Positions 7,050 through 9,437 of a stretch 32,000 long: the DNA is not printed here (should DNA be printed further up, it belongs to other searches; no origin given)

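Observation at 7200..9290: HEAT_PBS repeats fused to a CheC-like phosphatase domain with an exact active-site motif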

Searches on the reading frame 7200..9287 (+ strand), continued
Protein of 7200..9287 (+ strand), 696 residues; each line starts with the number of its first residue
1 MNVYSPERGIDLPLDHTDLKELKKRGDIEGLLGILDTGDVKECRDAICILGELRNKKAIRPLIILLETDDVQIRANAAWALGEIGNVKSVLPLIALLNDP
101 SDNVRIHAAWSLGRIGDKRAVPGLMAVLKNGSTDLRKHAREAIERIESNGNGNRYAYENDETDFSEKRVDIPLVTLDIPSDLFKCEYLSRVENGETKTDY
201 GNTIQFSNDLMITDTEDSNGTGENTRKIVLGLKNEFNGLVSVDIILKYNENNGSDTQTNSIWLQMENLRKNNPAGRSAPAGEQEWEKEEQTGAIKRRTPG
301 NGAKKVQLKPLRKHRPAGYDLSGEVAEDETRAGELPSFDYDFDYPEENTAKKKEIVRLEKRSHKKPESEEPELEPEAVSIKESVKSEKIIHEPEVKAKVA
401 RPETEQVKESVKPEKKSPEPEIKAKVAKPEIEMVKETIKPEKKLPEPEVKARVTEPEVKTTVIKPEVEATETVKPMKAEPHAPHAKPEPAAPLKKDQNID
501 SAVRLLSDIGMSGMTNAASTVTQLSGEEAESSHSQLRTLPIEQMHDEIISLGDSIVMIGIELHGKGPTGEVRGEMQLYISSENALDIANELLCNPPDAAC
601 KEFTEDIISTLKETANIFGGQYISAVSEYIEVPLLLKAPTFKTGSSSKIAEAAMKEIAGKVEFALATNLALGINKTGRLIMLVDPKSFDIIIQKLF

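Call 13: find_homologous_proteins(query=window:7200-9287:+, max_evalue=1e-10)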
Query window:7200-9287:+ (696 aa): 215 proteins with E <= 1e-10 among 8000 candidates; the best 120 are listed.
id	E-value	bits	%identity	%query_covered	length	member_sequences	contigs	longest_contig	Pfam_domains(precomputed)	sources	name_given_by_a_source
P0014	0.0e+0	1532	100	100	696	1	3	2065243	PF00514.30,PF02985.29,PF03130.23,PF13513.13,PF13646.13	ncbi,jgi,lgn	jgi:chemotaxis protein CheY-P-specific phosphatase CheC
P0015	0.0e+0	1337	83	98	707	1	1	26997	PF00514.30,PF02985.29,PF03130.23,PF13513.13,PF13646.13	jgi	jgi:chemotaxis protein CheY-P-specific phosphatase CheC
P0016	0.0e+0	1331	88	100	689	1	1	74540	PF00514.30,PF02985.29,PF03130.23,PF13513.13,PF13646.13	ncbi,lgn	ncbi:MAG: HEAT repeat domain-containing protein [Candidatus Methanoperedens sp.]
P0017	0.0e+0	1328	88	98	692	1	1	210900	PF00514.30,PF13690.12,PF02985.29,PF03130.23,PF13513.13,PF13646.13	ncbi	ncbi:MAG: HEAT repeat domain-containing protein [Candidatus Methanoperedens sp.]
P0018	0.0e+0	1327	91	98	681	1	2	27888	PF00514.30,PF13690.12,PF02985.29,PF03130.23,PF13513.13,PF13646.13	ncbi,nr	ncbi:MAG: HEAT repeat domain-containing protein [Candidatus Methanoperedens sp.]|nr:HEAT repeat doma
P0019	0.0e+0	1311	88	96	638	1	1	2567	PF00514.30,PF13690.12,PF02985.29,PF03130.23,PF13513.13,PF13646.13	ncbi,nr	ncbi:MAG: HEAT repeat domain-containing protein, partial [Candidatus Methanoperedens sp.]|nr:HEAT re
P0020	0.0e+0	1308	89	98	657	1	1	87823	PF00514.30,PF02985.29,PF03130.23,PF13513.13,PF13646.13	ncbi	-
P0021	0.0e+0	1307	89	98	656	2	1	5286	PF00514.30,PF02985.29,PF03130.23,PF13513.13,PF13646.13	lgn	-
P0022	0.0e+0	1270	85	98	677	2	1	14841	PF00514.30,PF02985.29,PF03130.23,PF13513.13,PF13646.13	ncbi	-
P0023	0.0e+0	1262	85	100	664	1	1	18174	PF00514.30,PF02985.29,PF03130.23,PF13513.13,PF13646.13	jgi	-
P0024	0.0e+0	1243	84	100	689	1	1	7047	PF00514.30,PF02985.29,PF03130.23,PF13513.13,PF13646.13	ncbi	-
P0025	0.0e+0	1222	82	100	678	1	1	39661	PF00514.30,PF02985.29,PF03130.23,PF13513.13,PF13646.13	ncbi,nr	ncbi:HEAT repeats [uncultured archaeon]|nr:HEAT repeats [uncultured archaeon]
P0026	0.0e+0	1217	86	95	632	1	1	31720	PF00514.30,PF02985.29,PF03130.23,PF13513.13,PF13646.13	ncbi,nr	ncbi:MAG: HEAT repeat domain-containing protein, partial [Candidatus Methanoperedens sp.]|nr:HEAT re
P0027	0.0e+0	1198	80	98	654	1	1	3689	PF00514.30,PF13690.12,PF02985.29,PF03130.23,PF13513.13,PF13646.13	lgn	-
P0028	0.0e+0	1195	92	87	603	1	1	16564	PF03130.23,PF13646.13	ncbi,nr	ncbi:MAG: HEAT repeat domain-containing protein [Candidatus Methanoperedens sp.]|nr:HEAT repeat doma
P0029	0.0e+0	1195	85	98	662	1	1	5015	PF00514.30,PF02985.29,PF03130.23,PF13513.13,PF13646.13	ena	-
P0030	0.0e+0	1141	75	100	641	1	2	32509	PF00514.30,PF02985.29,PF03130.23,PF13513.13,PF13646.13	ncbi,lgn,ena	-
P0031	0.0e+0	1114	85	91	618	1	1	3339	PF00514.30,PF02985.29,PF03130.23,PF13513.13,PF13646.13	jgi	jgi:chemotaxis protein CheY-P-specific phosphatase CheC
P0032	0.0e+0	1096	73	98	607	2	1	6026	PF00514.30,PF13690.12,PF02985.29,PF03130.23,PF13513.13,PF13646.13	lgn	-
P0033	1.1e-281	954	71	99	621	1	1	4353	PF00514.30,PF13690.12,PF02985.29,PF03130.23,PF13513.13,PF13646.13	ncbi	-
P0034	1.3e-234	799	58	98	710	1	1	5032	PF00514.30,PF02985.29,PF03130.23,PF13513.13,PF13646.13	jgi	jgi:chemotaxis protein CheY-P-specific phosphatase CheC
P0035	2.0e-211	722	53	98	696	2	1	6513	PF00514.30,PF13690.12,PF02985.29,PF03130.23,PF04509.18,PF13513.13,PF13646.13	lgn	-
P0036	1.2e-207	710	54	98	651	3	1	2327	PF00514.30,PF13690.12,PF02985.29,PF03130.23,PF13513.13,PF13646.13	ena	-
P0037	8.9e-207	707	54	98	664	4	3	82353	PF00514.30,PF02985.29,PF03130.23,PF13513.13,PF13646.13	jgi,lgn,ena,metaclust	metaclust:\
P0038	1.0e-206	707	55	98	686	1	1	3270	PF00514.30,PF13690.12,PF02985.29,PF03130.23,PF13513.13,PF13646.13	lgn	-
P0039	1.0e-205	703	52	98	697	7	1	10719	PF00514.30,PF13690.12,PF02985.29,PF03130.23,PF13513.13,PF13646.13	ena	-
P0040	1.3e-204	700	51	98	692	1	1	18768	PF00514.30,PF02985.29,PF03130.23,PF13513.13,PF13646.13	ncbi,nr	ncbi:HEAT repeats [uncultured archaeon]|nr:HEAT repeats [uncultured archaeon]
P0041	1.1e-203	697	53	98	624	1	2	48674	PF00514.30,PF13690.12,PF02985.29,PF03130.23,PF13513.13,PF13646.13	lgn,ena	-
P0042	1.7e-203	696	52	98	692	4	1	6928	PF00514.30,PF02985.29,PF03130.23,PF13513.13,PF13646.13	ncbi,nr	ncbi:MAG: HEAT repeat domain-containing protein [Candidatus Methanoperedens sp.]|nr:HEAT repeat doma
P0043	3.6e-203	695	53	98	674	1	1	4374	PF00514.30,PF02985.29,PF03130.23,PF13513.13,PF13646.13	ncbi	-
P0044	1.2e-202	693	53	98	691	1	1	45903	PF00514.30,PF02985.29,PF03130.23,PF13513.13,PF13646.13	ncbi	-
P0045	2.5e-202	692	53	98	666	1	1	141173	PF00514.30,PF13690.12,PF02985.29,PF03130.23,PF13513.13,PF13646.13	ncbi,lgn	-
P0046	4.1e-202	692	54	97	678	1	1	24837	PF00514.30,PF13690.12,PF02985.29,PF03130.23,PF13513.13,PF13646.13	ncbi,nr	ncbi:MAG: HEAT repeat domain-containing protein [Candidatus Methanoperedens sp.]|nr:HEAT repeat doma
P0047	8.7e-202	690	53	98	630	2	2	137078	PF00514.30,PF02985.29,PF03130.23,PF13513.13,PF13646.13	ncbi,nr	ncbi:MAG: HEAT repeat domain-containing protein [Candidatus Methanoperedens sp.]|nr:HEAT repeat doma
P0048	1.6e-201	690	53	98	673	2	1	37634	PF00514.30,PF13690.12,PF02985.29,PF03130.23,PF04509.18,PF13513.13,PF13646.13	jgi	-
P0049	1.8e-200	686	55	97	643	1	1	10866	PF00514.30,PF13690.12,PF02985.29,PF03130.23,PF13513.13,PF13646.13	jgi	jgi:chemotaxis protein CheY-P-specific phosphatase CheC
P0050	3.0e-200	685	54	98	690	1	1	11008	PF00514.30,PF13690.12,PF02985.29,PF03130.23,PF13513.13,PF13646.13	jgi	jgi:chemotaxis protein CheY-P-specific phosphatase CheC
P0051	4.9e-200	685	52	97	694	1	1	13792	PF00514.30,PF13690.12,PF02985.29,PF03130.23,PF13513.13,PF13646.13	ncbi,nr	ncbi:MAG: HEAT repeat domain-containing protein [Candidatus Methanoperedens sp.]|nr:HEAT repeat doma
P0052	1.0e-199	684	53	98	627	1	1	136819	PF00514.30,PF02985.29,PF03130.23,PF13513.13,PF13646.13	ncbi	-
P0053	1.1e-199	684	53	98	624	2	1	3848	PF00514.30,PF13690.12,PF02985.29,PF03130.23,PF13513.13,PF13646.13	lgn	-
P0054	3.1e-199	682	51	98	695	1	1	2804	PF00514.30,PF13690.12,PF02985.29,PF03130.23,PF13513.13,PF13646.13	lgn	-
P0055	4.1e-199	682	53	98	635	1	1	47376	PF00514.30,PF02985.29,PF03130.23,PF13513.13,PF13646.13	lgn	-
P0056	4.9e-199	681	52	98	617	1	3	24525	PF00514.30,PF02985.29,PF03130.23,PF13513.13,PF13646.13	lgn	-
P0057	3.5e-198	679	52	98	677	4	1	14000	PF00514.30,PF13690.12,PF02985.29,PF03130.23,PF04509.18,PF13513.13,PF13646.13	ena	-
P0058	5.1e-198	678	51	97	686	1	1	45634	PF00514.30,PF13690.12,PF02985.29,PF03130.23,PF13513.13,PF13646.13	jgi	jgi:chemotaxis protein CheY-P-specific phosphatase CheC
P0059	1.1e-197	677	53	97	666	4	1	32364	PF00514.30,PF13690.12,PF02985.29,PF03130.23,PF04509.18,PF13513.13,PF13646.13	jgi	-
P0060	3.1e-197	675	52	98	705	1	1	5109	PF00514.30,PF13690.12,PF02985.29,PF03130.23,PF13513.13,PF13646.13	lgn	-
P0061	3.7e-197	675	51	98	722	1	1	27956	PF00514.30,PF02985.29,PF03130.23,PF13513.13,PF13646.13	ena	-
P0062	7.6e-197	674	53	98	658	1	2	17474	PF00514.30,PF02985.29,PF03130.23,PF13513.13,PF13646.13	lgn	-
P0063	1.1e-196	674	52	97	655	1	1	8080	PF00514.30,PF13690.12,PF02985.29,PF03130.23,PF13513.13,PF13646.13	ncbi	ncbi:MAG TPA: HEAT repeat domain-containing protein [Candidatus Methanoperedens sp.]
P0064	6.3e-196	671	53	98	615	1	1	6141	PF00514.30,PF02985.29,PF03130.23,PF13513.13,PF13646.13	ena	-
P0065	9.3e-194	664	55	97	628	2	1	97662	PF00514.30,PF13690.12,PF02985.29,PF03130.23,PF13513.13,PF13646.13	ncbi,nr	ncbi:MAG: hypothetical protein C3F06_00795 [Candidatus Methanoperedenaceae archaeon]|nr:MAG: hypothe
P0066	2.7e-193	662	51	97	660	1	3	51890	PF00514.30,PF13690.12,PF02985.29,PF03130.23,PF13513.13,PF13646.13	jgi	-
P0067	9.6e-193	661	51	99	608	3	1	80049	PF00514.30,PF13690.12,PF02985.29,PF03130.23,PF13513.13,PF13646.13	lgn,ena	-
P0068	1.8e-191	656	51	98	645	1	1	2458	PF00514.30,PF13690.12,PF02985.29,PF03130.23,PF13513.13,PF13646.13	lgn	-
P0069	2.4e-191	656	48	98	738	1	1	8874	PF00514.30,PF13690.12,PF02985.29,PF03130.23,PF13513.13,PF13646.13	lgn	-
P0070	1.0e-190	654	50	97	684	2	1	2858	PF00514.30,PF02985.29,PF03130.23,PF13513.13,PF13646.13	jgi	jgi:chemotaxis protein CheY-P-specific phosphatase CheC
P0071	1.8e-190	653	51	97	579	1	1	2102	PF00514.30,PF02985.29,PF03130.23,PF13513.13,PF13646.13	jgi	-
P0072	1.8e-190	653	52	97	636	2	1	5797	PF00514.30,PF13690.12,PF02985.29,PF03130.23,PF13513.13,PF13646.13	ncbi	-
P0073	3.4e-190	652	49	98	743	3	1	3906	PF00514.30,PF13690.12,PF02985.29,PF03130.23,PF13513.13,PF13646.13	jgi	jgi:chemotaxis protein CheY-P-specific phosphatase CheC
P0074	3.9e-190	652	59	42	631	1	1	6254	PF00514.30,PF13690.12,PF02985.29,PF03130.23,PF13513.13,PF13646.13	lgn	-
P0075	9.0e-190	651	52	98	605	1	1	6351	PF00514.30,PF13690.12,PF02985.29,PF03130.23,PF04509.18,PF13513.13,PF13646.13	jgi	-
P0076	1.1e-189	650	52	98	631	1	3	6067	PF00514.30,PF13690.12,PF02985.29,PF03130.23,PF13513.13,PF13646.13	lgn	-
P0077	1.6e-189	650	49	98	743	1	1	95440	PF00514.30,PF13690.12,PF02985.29,PF03130.23,PF13513.13,PF13646.13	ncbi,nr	ncbi:HEAT repeats [uncultured archaeon]|nr:HEAT repeats [uncultured archaeon]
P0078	2.4e-189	649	52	97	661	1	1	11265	PF00514.30,PF02985.29,PF03130.23,PF13513.13,PF13646.13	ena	-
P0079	4.3e-189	648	52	98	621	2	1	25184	PF00514.30,PF13690.12,PF02985.29,PF03130.23,PF13513.13,PF13646.13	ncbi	-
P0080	6.5e-189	648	51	98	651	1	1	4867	PF00514.30,PF13690.12,PF02985.29,PF03130.23,PF13513.13,PF13646.13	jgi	jgi:chemotaxis protein CheY-P-specific phosphatase CheC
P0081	2.1e-188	646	48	98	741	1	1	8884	PF00514.30,PF13690.12,PF02985.29,PF03130.23,PF13513.13,PF13646.13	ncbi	-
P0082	3.5e-188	645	51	97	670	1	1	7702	PF00514.30,PF13690.12,PF02985.29,PF03130.23,PF13513.13,PF13646.13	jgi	-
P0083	5.2e-186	638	50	98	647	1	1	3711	PF00514.30,PF13690.12,PF02985.29,PF03130.23,PF13513.13,PF13646.13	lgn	-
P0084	9.6e-186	637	49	98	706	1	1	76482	PF00514.30,PF13690.12,PF02985.29,PF03130.23,PF13513.13,PF13646.13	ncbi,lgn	-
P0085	2.6e-185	636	48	98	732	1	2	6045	PF00514.30,PF13690.12,PF02985.29,PF03130.23,PF13513.13,PF13646.13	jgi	jgi:chemotaxis protein CheY-P-specific phosphatase CheC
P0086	2.8e-185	636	48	98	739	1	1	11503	PF00514.30,PF13690.12,PF02985.29,PF03130.23,PF13513.13,PF13646.13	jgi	jgi:chemotaxis protein CheY-P-specific phosphatase CheC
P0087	3.7e-185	635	47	98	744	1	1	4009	PF00514.30,PF13690.12,PF02985.29,PF03130.23,PF13513.13,PF13646.13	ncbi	-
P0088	7.6e-184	631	49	98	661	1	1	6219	PF00514.30,PF13690.12,PF02985.29,PF03130.23,PF13513.13,PF13646.13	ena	-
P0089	4.9e-183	628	50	98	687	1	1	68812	PF00514.30,PF13690.12,PF02985.29,PF03130.23,PF13513.13,PF13646.13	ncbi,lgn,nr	ncbi:MAG: hypothetical protein FIB08_06665 [Candidatus Methanoperedens sp.]|nr:hypothetical protein 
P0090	2.2e-180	620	51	97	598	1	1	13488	PF00514.30,PF13690.12,PF02985.29,PF03130.23,PF04509.18,PF13513.13,PF13646.13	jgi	jgi:chemotaxis protein CheY-P-specific phosphatase CheC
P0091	1.1e-177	611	75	29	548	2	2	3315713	PF00514.30,PF13690.12,PF02985.29,PF03130.23,PF13513.13,PF13646.13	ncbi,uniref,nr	ncbi:MAG: HEAT repeat domain-containing protein [Candidatus Methanoperedens sp.]|uniref:HEAT repeat 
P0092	3.2e-177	609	75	29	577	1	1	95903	PF00514.30,PF13690.12,PF02985.29,PF03130.23,PF13513.13,PF13646.13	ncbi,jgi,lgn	-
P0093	3.0e-175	603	49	98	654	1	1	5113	PF00514.30,PF13690.12,PF02985.29,PF03130.23,PF13513.13,PF13646.13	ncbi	-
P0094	3.8e-172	593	61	38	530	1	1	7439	PF00514.30,PF13690.12,PF02985.29,PF03130.23,PF13513.13,PF13646.13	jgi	-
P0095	9.5e-171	588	49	97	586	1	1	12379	PF00514.30,PF13690.12,PF02985.29,PF03130.23,PF13513.13,PF13646.13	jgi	-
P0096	9.6e-171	588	48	97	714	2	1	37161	PF00514.30,PF13690.12,PF02985.29,PF03130.23,PF13513.13,PF13646.13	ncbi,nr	ncbi:MAG: HEAT repeat domain-containing protein [Candidatus Methanoperedens sp.]|nr:HEAT repeat doma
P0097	5.4e-169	582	47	52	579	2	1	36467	PF00514.30,PF13690.12,PF02985.29,PF03130.23,PF13513.13,PF13646.13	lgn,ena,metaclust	metaclust:\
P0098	9.5e-161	555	65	31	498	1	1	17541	PF00514.30,PF13690.12,PF02985.29,PF03130.23,PF13513.13,PF13646.13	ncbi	-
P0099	4.8e-157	543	45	98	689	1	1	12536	PF00514.30,PF02985.29,PF03130.23,PF13513.13,PF13646.13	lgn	-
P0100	3.9e-153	530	50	85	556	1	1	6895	PF13690.12,PF13646.13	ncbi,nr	ncbi:MAG TPA: hypothetical protein VKL21_03315, partial [Candidatus Methanoperedens sp.]|nr:hypothet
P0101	3.7e-149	517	54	42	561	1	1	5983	PF00514.30,PF02985.29,PF03130.23,PF13513.13,PF13646.13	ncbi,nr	ncbi:HEAT repeats [uncultured archaeon]|nr:HEAT repeats [uncultured archaeon]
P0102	8.9e-133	462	61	32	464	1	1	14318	PF00514.30,PF02985.29,PF03130.23,PF13513.13,PF13646.13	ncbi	-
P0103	6.7e-104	367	49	60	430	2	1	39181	PF00514.30,PF02985.29,PF03130.23,PF13513.13,PF13646.13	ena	-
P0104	1.6e-97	346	45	68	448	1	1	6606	PF00514.30,PF02985.29,PF03130.23,PF13513.13,PF13646.13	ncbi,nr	ncbi:HEAT repeats [uncultured archaeon]|nr:HEAT repeats [uncultured archaeon]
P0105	1.4e-73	267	73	17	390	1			PF00514.30,PF02985.29,PF03130.23,PF13513.13,PF13646.13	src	-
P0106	4.5e-62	229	44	17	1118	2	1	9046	PF12717.14,PF00514.30,PF10363.16,PF24714.2,PF12755.14,PF02985.29,PF24492.2,PF01602.27,PF14663.12,PF25767.2,PF21581.4,PF11791.15,PF25786.1,PF03130.23,PF13513.13,PF13646.13,PF23227.2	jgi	-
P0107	3.3e-61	226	40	15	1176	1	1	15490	PF23271.2,PF12717.14,PF00514.30,PF26715.1,PF24714.2,PF12755.14,PF02985.29,PF18991.6,PF01602.27,PF14663.12,PF21581.4,PF11791.15,PF25786.1,PF22928.3,PF03130.23,PF27207.1,PF12348.15,PF13513.13,PF13646.13,PF25151.2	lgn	-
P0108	9.0e-61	224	37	18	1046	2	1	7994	PF12717.14,PF00514.30,PF22646.3,PF02985.29,PF05569.18,PF01602.27,PF25767.2,PF21581.4,PF25786.1,PF03130.23,PF13513.13,PF13646.13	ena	-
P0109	5.9e-60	222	40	18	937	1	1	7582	PF02037.34,PF12717.14,PF00514.30,PF24714.2,PF12755.14,PF02985.29,PF19688.4,PF01602.27,PF25767.2,PF21581.4,PF11791.15,PF25786.1,PF03130.23,PF13513.13,PF13646.13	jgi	-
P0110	5.3e-49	186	40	21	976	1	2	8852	PF21581.4,PF12717.14,PF00514.30,PF02985.29,PF11838.15,PF03130.23,PF13513.13,PF01602.27,PF13646.13,PF23227.2,PF25767.2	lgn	-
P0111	9.8e-48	181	37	19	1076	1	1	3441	PF00514.30,PF02985.29,PF03130.23,PF13513.13,PF00684.26,PF13646.13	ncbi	-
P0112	5.1e-45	172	34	18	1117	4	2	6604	PF23271.2,PF12717.14,PF00514.30,PF10363.16,PF02985.29,PF22956.3,PF11838.15,PF11865.15,PF24492.2,PF01602.27,PF25767.2,PF21581.4,PF21547.4,PF28344.1,PF25786.1,PF03130.23,PF20168.5,PF13513.13,PF13646.13,PF23227.2,PF11698.15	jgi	jgi:HEAT repeat protein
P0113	6.4e-44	169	39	15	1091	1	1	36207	PF12717.14,PF00514.30,PF26715.1,PF12755.14,PF02985.29,PF11838.15,PF01602.27,PF21581.4,PF25786.1,PF22928.3,PF03130.23,PF27207.1,PF13513.13,PF13646.13,PF25151.2,PF23227.2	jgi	jgi:HEAT repeat protein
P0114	2.3e-43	167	41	15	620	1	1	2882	PF12717.14,PF00514.30,PF12755.14,PF02985.29,PF01602.27,PF25767.2,PF13374.13,PF21581.4,PF14559.13,PF25786.1,PF00515.35,PF03130.23,PF13424.13,PF13432.13,PF13513.13,PF13181.13,PF13646.13,PF23227.2,PF07719.24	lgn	-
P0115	3.1e-43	167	31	27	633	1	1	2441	PF21581.4,PF12717.14,PF00514.30,PF12755.14,PF02985.29,PF03130.23,PF27207.1,PF13513.13,PF01602.27,PF13646.13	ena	-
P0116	4.6e-43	166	36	15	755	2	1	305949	PF23271.2,PF12717.14,PF00514.30,PF12755.14,PF02985.29,PF11838.15,PF01602.27,PF03130.23,PF27207.1,PF13513.13,PF13646.13,PF23227.2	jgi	jgi:HEAT repeat protein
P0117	1.8e-40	157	37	16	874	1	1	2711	PF23271.2,PF12717.14,PF00514.30,PF26715.1,PF24714.2,PF12755.14,PF02985.29,PF11838.15,PF01602.27,PF25767.2,PF21581.4,PF01347.29,PF25786.1,PF03130.23,PF13513.13,PF13646.13,PF23227.2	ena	-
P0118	9.3e-40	155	38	15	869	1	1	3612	PF12717.14,PF00514.30,PF02985.29,PF11838.15,PF03130.23,PF13513.13,PF01602.27,PF13646.13,PF23227.2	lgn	-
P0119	8.0e-38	149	43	14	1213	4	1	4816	PF23271.2,PF12717.14,PF00514.30,PF01347.29,PF02985.29,PF11838.15,PF03130.23,PF13513.13,PF01602.27,PF13646.13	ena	-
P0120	9.5e-38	148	32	19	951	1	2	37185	PF24714.2,PF22646.3,PF12755.14,PF25767.2,PF21581.4,PF01347.29,PF25786.1,PF00515.35,PF27207.1,PF13513.13,PF13646.13,PF11698.15,PF07719.24,PF23271.2,PF12717.14,PF13431.13,PF00514.30,PF10363.16,PF02985.29,PF22956.3,PF01602.27,PF14663.12,PF03130.23,PF20168.5,PF23227.2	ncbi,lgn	-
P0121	2.0e-36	144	41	15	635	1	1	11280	PF12717.14,PF00514.30,PF12755.14,PF25786.1,PF02985.29,PF03130.23,PF13513.13,PF13646.13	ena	-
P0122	1.5e-35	141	33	16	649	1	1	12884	PF23271.2,PF12717.14,PF00514.30,PF10363.16,PF02985.29,PF01602.27,PF21581.4,PF03130.23,PF20168.5,PF13513.13,PF13646.13,PF23227.2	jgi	jgi:HEAT repeat protein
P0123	8.6e-35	139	33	15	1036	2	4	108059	PF12717.14,PF00514.30,PF12755.14,PF02985.29,PF11838.15,PF01602.27,PF21581.4,PF25786.1,PF03130.23,PF13513.13,PF13646.13,PF23227.2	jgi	jgi:HEAT repeat protein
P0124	8.8e-35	139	33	15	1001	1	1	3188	PF12717.14,PF00514.30,PF02985.29,PF03130.23,PF13513.13,PF01602.27,PF14663.12,PF13646.13,PF23227.2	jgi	jgi:HEAT repeat protein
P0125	1.1e-34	138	45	10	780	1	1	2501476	PF21581.4,PF12717.14,PF00514.30,PF02985.29,PF03130.23,PF23702.3,PF13513.13,PF01602.27,PF13646.13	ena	-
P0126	3.8e-34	137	39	15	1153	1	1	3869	PF12717.14,PF00514.30,PF12755.14,PF02985.29,PF01602.27,PF14663.12,PF25767.2,PF24391.2,PF11791.15,PF24883.3,PF03130.23,PF05729.19,PF13513.13,PF13646.13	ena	-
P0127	5.4e-34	136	36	15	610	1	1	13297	PF21581.4,PF12717.14,PF00514.30,PF10363.16,PF02985.29,PF11838.15,PF03130.23,PF13513.13,PF01602.27,PF13646.13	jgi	jgi:HEAT repeat protein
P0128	5.5e-34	136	39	18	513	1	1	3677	PF12717.14,PF00514.30,PF26715.1,PF24714.2,PF12755.14,PF02985.29,PF01602.27,PF14663.12,PF25767.2,PF21581.4,PF21547.4,PF25786.1,PF03130.23,PF13513.13,PF13646.13,PF25151.2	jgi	jgi:HEAT repeat protein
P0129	2.4e-33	134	41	19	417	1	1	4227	PF00514.30,PF02985.29,PF03130.23,PF04326.20,PF13513.13,PF13646.13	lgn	-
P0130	4.3e-33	133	45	14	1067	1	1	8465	PF00514.30,PF02985.29,PF11838.15,PF03130.23,PF13513.13,PF13646.13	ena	-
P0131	1.8e-32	131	35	20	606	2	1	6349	PF12717.14,PF00514.30,PF12755.14,PF02985.29,PF03130.23,PF13513.13,PF13646.13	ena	-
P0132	5.7e-32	129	39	13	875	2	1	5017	PF21581.4,PF23271.2,PF12717.14,PF00514.30,PF24714.2,PF02985.29,PF03130.23,PF13513.13,PF13646.13,PF23227.2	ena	-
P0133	1.1e-31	128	46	12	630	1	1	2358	PF21581.4,PF00514.30,PF02985.29,PF22956.3,PF11838.15,PF03130.23,PF13513.13,PF13646.13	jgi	jgi:HEAT repeat protein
